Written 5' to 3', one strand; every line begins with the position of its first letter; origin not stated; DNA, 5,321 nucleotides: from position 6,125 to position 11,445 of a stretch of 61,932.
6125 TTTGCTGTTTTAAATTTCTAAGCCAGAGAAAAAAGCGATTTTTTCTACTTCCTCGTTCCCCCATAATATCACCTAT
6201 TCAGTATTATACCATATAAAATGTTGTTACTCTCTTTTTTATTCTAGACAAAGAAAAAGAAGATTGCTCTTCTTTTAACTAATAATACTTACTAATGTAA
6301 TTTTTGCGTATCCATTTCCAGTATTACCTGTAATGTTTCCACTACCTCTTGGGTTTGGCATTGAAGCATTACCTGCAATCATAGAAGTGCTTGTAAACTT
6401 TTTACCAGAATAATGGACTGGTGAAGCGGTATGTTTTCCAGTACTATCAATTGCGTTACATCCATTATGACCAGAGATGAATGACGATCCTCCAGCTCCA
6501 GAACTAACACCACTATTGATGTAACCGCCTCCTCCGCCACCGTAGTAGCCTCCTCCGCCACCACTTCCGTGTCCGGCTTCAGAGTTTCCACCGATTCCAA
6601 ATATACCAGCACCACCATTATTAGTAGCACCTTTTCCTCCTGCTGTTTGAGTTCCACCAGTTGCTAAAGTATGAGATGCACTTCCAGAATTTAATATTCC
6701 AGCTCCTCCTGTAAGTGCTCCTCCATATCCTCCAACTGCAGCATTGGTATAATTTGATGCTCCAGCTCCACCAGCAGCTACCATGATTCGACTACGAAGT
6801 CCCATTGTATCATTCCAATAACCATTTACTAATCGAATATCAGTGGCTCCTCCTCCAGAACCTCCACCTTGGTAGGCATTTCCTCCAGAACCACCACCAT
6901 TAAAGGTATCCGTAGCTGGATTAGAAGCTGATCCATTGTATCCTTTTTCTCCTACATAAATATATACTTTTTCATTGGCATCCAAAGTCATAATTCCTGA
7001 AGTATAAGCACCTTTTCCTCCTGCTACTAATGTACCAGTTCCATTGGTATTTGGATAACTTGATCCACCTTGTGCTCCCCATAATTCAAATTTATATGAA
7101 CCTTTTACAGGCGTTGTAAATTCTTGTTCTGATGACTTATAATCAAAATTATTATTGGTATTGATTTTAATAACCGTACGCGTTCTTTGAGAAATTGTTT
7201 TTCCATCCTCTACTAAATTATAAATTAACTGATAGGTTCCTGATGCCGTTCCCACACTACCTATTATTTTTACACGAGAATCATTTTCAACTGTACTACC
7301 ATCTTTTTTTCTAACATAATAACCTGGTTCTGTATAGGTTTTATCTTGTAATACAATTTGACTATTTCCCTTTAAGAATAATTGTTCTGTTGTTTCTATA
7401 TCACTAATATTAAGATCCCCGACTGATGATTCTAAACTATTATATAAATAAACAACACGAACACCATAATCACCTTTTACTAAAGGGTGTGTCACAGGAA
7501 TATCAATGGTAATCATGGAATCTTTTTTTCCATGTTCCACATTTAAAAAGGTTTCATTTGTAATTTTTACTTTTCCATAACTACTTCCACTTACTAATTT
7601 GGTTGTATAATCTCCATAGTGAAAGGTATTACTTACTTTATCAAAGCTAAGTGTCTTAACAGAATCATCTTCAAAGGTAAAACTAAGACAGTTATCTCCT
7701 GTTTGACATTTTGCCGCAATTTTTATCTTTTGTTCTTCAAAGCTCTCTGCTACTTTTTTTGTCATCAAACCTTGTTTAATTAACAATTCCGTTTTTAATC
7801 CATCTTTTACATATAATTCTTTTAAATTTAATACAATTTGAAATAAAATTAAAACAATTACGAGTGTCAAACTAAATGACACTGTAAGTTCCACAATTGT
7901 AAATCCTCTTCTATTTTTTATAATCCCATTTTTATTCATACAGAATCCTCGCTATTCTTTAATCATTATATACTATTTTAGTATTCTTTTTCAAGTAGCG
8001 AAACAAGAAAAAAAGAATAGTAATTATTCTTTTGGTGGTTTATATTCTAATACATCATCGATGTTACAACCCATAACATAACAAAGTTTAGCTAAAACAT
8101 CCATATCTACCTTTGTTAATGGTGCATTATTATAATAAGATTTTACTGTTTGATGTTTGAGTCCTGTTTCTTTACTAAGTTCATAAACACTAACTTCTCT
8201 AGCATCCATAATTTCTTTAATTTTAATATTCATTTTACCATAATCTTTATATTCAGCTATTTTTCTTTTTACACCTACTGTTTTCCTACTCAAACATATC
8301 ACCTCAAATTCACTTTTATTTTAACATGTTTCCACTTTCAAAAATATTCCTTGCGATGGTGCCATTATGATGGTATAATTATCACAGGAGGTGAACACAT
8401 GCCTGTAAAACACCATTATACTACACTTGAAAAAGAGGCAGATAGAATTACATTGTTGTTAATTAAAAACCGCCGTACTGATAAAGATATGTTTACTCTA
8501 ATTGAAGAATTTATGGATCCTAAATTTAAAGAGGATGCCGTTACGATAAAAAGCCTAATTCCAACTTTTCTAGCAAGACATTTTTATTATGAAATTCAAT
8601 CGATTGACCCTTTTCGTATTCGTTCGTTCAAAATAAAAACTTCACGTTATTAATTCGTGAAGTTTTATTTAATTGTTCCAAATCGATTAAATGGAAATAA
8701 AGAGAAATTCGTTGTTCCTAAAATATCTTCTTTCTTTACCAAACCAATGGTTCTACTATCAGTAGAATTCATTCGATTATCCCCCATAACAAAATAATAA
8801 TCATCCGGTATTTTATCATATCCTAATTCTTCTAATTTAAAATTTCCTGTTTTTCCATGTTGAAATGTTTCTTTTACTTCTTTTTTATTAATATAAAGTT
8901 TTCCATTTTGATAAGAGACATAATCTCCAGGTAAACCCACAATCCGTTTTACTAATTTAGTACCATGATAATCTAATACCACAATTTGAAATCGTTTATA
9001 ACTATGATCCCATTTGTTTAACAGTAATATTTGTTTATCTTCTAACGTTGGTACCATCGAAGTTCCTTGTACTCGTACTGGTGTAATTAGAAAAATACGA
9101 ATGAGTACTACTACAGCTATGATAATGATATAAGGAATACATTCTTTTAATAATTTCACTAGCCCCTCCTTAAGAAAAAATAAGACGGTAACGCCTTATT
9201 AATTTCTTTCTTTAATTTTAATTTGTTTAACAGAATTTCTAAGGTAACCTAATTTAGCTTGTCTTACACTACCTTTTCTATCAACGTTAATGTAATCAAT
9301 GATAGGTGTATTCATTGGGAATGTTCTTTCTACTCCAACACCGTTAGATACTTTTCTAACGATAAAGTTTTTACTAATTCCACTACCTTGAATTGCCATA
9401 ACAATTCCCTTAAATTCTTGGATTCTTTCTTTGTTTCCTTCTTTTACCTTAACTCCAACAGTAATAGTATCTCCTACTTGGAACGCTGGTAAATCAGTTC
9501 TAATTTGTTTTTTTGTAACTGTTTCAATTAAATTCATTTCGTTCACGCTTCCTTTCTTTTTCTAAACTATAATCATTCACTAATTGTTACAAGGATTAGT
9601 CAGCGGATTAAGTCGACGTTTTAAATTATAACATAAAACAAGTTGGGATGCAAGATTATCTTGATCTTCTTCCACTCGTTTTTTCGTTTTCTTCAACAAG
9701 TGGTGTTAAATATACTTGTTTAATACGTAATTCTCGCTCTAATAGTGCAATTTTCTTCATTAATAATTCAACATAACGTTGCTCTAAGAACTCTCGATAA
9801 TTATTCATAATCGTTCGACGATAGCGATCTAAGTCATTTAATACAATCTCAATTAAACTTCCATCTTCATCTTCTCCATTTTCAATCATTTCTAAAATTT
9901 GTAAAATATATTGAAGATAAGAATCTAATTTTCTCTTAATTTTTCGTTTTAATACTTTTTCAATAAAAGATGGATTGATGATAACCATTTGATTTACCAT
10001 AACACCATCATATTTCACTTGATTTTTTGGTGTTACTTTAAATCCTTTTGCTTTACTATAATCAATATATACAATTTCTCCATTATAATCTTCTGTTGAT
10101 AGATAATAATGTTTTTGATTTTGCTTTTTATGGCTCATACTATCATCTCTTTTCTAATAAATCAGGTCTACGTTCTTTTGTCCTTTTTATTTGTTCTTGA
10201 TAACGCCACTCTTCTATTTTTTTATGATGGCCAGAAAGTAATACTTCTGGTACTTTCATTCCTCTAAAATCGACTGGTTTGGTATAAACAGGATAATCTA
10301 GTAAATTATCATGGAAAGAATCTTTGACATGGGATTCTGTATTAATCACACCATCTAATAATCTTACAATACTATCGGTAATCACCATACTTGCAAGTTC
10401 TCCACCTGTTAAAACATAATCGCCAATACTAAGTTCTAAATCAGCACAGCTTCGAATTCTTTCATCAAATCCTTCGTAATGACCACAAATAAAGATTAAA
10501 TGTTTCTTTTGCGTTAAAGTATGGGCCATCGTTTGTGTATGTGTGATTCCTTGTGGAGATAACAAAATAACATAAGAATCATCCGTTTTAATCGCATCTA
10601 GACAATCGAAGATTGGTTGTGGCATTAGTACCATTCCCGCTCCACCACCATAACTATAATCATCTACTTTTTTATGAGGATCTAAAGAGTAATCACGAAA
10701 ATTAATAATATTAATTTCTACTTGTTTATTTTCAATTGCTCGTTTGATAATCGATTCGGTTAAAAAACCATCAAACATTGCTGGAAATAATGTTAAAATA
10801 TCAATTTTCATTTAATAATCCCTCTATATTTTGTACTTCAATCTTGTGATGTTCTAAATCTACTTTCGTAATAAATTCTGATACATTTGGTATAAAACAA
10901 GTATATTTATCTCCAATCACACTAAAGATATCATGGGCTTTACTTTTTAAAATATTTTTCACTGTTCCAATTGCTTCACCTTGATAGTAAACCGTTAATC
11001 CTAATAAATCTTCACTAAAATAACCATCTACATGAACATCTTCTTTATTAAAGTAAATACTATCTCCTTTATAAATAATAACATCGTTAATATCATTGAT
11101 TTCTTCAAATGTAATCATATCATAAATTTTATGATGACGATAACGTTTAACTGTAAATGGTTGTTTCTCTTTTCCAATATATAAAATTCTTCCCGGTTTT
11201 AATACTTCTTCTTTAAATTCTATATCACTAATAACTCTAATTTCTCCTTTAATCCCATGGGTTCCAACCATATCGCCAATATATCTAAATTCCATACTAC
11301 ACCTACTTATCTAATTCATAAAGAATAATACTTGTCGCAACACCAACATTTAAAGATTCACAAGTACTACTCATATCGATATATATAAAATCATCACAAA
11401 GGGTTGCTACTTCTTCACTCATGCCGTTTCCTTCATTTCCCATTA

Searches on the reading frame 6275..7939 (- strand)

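Call 63: search_protein_families(library=pfam, proteins=[window:6275-7939:-], max_evalue=0.00001)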
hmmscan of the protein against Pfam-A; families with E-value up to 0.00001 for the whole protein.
window:6275-7939:- (554 aa): 2 families
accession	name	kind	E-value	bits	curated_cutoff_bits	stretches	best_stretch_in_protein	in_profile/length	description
PF12810.13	ALK_LTK_GRD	-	1e-49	170.2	24.5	1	279-549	7-242/243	ALK/LTK, Glycine-rich domain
PF16403.11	Bact_surface_Ig-like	-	3.8e-07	30.5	27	1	189-257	3-70/71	Bacterial surface protein, Ig-like domain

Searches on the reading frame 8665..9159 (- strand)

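Call 63: search_protein_families(library=pfam, proteins=[window:8665-9159:-], max_evalue=0.00001)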
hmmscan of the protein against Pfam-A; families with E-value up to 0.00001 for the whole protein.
window:8665-9159:- (164 aa): 1 family
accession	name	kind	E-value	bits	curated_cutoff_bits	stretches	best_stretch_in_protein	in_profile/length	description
PF10502.14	Peptidase_S26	-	7e-43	146.9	22.9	1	10-154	8-167/168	Signal peptidase, peptidase S26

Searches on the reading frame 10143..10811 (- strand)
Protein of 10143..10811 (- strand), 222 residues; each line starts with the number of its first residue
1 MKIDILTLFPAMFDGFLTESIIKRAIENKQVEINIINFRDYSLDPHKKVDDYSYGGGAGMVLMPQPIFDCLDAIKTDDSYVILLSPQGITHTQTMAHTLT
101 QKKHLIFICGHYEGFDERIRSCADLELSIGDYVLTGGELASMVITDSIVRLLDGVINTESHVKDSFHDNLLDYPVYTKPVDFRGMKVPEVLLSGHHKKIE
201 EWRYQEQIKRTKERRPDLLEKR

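Call 64: search_protein_families(library=pfam, proteins=[window:10143-10811:-], max_evalue=0.00001)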
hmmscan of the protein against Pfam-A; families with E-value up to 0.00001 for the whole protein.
window:10143-10811:- (222 aa): 1 family
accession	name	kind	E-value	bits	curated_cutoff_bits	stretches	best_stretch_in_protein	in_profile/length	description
PF01746.26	tRNA_m1G_MT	-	4.3e-65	219.5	27.3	1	23-216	2-195/195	tRNA (Guanine-1)-methyltransferase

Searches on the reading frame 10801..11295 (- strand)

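Call 64: search_protein_families(library=pfam, proteins=[window:10801-11295:-], max_evalue=0.00001)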
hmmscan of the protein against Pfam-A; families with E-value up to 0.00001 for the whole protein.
window:10801-11295:- (164 aa): 3 families
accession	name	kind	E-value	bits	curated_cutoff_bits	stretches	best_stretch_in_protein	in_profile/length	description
PF01782.24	RimM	-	5e-18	65.6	23.5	1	6-85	2-83/84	RimM N-terminal domain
PF24986.1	PRC_RimM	-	2.9e-09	36.9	27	1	95-159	2-68/69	RimM PRC barrel domain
PF05239.21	PRC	-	1.8e-06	28.3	21.2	1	91-161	3-78/78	PRC-barrel domain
